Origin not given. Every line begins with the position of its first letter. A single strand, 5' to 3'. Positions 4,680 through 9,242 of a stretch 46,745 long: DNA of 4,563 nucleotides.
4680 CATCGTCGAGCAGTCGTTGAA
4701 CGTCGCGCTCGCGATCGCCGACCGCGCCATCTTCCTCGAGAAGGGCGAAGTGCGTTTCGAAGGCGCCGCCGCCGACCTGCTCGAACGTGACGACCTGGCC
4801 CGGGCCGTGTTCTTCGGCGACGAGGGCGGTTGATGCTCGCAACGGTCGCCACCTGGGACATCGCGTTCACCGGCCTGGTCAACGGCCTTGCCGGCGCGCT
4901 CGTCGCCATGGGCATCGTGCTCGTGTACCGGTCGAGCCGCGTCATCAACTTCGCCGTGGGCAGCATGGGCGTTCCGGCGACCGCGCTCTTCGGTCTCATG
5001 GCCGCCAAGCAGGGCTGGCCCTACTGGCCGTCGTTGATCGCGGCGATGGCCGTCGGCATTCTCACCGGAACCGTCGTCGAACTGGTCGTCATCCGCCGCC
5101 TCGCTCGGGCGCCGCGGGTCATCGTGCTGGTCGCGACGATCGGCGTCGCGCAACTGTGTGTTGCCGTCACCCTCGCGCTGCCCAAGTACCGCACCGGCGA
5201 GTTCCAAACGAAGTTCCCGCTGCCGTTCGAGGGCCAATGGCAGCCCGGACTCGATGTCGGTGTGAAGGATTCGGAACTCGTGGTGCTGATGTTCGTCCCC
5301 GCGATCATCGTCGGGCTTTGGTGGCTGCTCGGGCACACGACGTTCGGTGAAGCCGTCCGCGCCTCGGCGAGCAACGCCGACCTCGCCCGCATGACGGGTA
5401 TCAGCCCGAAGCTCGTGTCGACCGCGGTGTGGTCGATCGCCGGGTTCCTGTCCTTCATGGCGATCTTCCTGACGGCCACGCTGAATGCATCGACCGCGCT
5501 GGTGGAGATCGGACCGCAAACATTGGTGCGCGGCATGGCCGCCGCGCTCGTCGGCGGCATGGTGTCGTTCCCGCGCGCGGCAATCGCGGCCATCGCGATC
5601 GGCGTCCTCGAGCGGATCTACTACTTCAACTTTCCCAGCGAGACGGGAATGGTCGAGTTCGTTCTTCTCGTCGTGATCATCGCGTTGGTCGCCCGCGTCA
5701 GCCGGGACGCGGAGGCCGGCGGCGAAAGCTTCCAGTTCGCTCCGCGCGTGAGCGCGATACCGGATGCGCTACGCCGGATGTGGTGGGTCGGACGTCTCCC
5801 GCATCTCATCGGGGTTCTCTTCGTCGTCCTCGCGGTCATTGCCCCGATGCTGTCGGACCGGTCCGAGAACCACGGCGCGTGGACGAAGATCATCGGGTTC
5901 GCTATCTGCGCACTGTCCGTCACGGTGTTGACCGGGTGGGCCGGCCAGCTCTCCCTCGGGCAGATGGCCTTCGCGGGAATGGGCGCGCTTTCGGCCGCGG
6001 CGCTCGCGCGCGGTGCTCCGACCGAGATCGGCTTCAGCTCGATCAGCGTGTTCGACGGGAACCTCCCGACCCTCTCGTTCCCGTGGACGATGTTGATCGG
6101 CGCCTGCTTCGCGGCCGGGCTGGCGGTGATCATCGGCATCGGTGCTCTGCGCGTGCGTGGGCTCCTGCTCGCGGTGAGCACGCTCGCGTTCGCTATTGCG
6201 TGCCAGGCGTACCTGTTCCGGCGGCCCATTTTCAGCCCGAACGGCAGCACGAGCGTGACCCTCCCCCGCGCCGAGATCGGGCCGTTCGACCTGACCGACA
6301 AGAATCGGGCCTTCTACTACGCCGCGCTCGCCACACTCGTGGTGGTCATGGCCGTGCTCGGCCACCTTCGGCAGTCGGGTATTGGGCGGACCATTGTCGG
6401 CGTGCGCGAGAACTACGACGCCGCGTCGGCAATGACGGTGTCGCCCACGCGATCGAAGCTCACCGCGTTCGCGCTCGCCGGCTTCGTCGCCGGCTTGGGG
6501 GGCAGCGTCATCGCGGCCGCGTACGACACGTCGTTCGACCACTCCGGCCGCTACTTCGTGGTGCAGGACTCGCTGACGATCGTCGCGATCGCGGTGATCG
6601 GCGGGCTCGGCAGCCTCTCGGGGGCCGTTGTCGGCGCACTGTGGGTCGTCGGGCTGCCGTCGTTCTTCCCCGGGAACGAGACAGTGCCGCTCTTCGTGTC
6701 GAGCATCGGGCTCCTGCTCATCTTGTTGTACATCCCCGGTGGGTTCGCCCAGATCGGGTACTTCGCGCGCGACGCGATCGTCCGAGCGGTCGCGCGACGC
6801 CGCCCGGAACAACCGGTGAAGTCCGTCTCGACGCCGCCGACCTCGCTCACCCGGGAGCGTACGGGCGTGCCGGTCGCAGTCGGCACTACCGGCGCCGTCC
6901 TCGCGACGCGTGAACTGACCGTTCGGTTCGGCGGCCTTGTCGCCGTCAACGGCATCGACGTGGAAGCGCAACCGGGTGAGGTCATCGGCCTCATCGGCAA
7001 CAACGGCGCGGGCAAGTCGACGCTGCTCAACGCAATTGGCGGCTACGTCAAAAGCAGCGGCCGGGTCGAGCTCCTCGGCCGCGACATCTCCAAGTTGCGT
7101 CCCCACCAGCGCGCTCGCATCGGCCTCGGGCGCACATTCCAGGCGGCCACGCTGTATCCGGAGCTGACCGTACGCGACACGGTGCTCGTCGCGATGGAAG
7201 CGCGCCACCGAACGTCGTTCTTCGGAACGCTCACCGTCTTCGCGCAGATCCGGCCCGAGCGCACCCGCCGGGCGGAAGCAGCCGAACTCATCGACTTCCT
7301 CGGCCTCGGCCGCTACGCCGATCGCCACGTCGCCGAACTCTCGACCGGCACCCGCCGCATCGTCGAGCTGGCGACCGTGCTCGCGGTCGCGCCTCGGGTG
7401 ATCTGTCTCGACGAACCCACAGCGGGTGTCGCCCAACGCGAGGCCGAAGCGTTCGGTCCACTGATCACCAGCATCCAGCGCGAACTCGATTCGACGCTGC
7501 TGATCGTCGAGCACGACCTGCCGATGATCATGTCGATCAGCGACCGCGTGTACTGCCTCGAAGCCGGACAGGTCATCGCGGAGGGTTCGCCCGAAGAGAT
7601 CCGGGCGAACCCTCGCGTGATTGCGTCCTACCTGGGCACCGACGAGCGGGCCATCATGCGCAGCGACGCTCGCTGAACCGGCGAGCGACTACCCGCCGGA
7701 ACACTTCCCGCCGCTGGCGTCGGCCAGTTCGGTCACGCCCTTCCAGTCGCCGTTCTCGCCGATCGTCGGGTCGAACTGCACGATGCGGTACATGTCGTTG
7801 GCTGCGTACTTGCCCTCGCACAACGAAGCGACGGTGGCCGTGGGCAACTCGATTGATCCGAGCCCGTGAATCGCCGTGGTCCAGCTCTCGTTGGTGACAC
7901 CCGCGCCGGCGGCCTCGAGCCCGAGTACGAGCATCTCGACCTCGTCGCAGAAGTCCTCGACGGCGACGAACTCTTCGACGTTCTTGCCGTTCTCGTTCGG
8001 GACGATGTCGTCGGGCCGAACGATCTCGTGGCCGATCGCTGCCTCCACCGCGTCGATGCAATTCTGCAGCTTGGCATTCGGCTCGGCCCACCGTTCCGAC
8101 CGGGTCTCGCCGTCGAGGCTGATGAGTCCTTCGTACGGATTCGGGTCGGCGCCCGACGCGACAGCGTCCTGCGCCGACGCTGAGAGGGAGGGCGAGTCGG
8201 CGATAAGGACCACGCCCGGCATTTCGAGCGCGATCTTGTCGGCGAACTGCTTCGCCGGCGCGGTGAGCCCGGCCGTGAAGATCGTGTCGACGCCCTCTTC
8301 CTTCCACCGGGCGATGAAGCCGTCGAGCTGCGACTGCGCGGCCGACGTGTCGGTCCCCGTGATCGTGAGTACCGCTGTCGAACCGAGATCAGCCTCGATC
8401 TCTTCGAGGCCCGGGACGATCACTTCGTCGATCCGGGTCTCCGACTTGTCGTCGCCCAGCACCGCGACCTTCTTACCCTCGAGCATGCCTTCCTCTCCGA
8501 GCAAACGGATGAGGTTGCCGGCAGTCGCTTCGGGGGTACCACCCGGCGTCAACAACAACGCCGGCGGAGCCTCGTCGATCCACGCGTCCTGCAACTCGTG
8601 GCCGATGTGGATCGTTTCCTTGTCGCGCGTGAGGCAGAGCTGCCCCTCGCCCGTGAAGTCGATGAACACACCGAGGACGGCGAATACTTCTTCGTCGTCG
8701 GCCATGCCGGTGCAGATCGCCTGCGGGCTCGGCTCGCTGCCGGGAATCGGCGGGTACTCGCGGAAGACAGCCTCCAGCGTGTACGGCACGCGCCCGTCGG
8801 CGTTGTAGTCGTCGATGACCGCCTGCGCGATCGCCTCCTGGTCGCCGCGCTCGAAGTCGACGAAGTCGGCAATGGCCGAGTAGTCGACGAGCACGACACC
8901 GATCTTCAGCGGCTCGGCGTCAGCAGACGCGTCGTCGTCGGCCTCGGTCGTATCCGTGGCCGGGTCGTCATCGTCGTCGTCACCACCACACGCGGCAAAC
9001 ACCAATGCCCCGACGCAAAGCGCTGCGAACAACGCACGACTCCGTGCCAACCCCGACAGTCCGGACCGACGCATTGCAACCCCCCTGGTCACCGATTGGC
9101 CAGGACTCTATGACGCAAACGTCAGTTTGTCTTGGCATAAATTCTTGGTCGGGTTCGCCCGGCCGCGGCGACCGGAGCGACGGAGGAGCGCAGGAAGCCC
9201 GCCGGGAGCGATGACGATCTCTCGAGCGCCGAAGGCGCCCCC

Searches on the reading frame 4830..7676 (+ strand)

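Call 11: search_protein_families(library=pfam, proteins=[window:4830-7676:+], max_evalue=0.01)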
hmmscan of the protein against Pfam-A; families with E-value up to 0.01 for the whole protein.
window:4830-7676:+ (948 aa): 6 families
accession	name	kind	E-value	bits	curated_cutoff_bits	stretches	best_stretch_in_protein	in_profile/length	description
PF02653.21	BPD_transp_2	-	1.2e-51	175.8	26.8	2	353-611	8-244/269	Branched-chain amino acid transport system / permease component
PF00005.33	ABC_tran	-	1.3e-28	100.7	25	1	707-865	2-137/137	ABC transporter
PF12399.14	BCA_ABC_TP_C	-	2.1e-12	46.8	25.5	1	914-939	1-26/27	Branched-chain amino acid ATP-binding cassette transporter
PF13304.12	AAA_21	-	7.7e-08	33.2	27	1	719-738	2-27/304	AAA domain, putative AbiEii toxin, Type IV TA system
PF13555.12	AAA_29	-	0.0021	18.2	27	1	711-736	17-42/61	P-loop containing region of AAA domain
PF13476.12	AAA_23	-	0.0089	17.1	27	0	718-736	21-39/201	AAA domain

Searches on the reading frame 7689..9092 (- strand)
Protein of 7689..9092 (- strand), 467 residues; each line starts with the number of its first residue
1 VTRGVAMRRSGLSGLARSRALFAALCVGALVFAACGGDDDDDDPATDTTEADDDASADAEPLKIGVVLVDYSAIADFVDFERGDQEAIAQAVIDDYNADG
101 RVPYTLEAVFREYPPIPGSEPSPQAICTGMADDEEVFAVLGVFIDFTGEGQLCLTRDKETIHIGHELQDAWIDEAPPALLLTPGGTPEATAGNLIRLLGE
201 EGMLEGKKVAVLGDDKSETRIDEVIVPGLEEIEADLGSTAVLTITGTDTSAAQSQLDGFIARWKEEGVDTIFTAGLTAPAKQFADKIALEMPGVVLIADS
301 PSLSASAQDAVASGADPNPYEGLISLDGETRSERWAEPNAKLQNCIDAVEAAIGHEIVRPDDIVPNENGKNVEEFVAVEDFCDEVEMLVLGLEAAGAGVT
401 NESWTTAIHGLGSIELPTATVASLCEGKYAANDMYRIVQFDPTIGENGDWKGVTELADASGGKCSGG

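Call 11: search_protein_families(library=pfam, proteins=[window:7689-9092:-], max_evalue=0.01)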
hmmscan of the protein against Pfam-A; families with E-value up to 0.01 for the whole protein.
window:7689-9092:- (467 aa): 1 family
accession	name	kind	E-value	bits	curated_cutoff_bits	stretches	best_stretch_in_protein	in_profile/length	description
PF13458.12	Peripla_BP_6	-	1.1e-05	25.8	31.7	0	127-287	61-210/343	Periplasmic binding protein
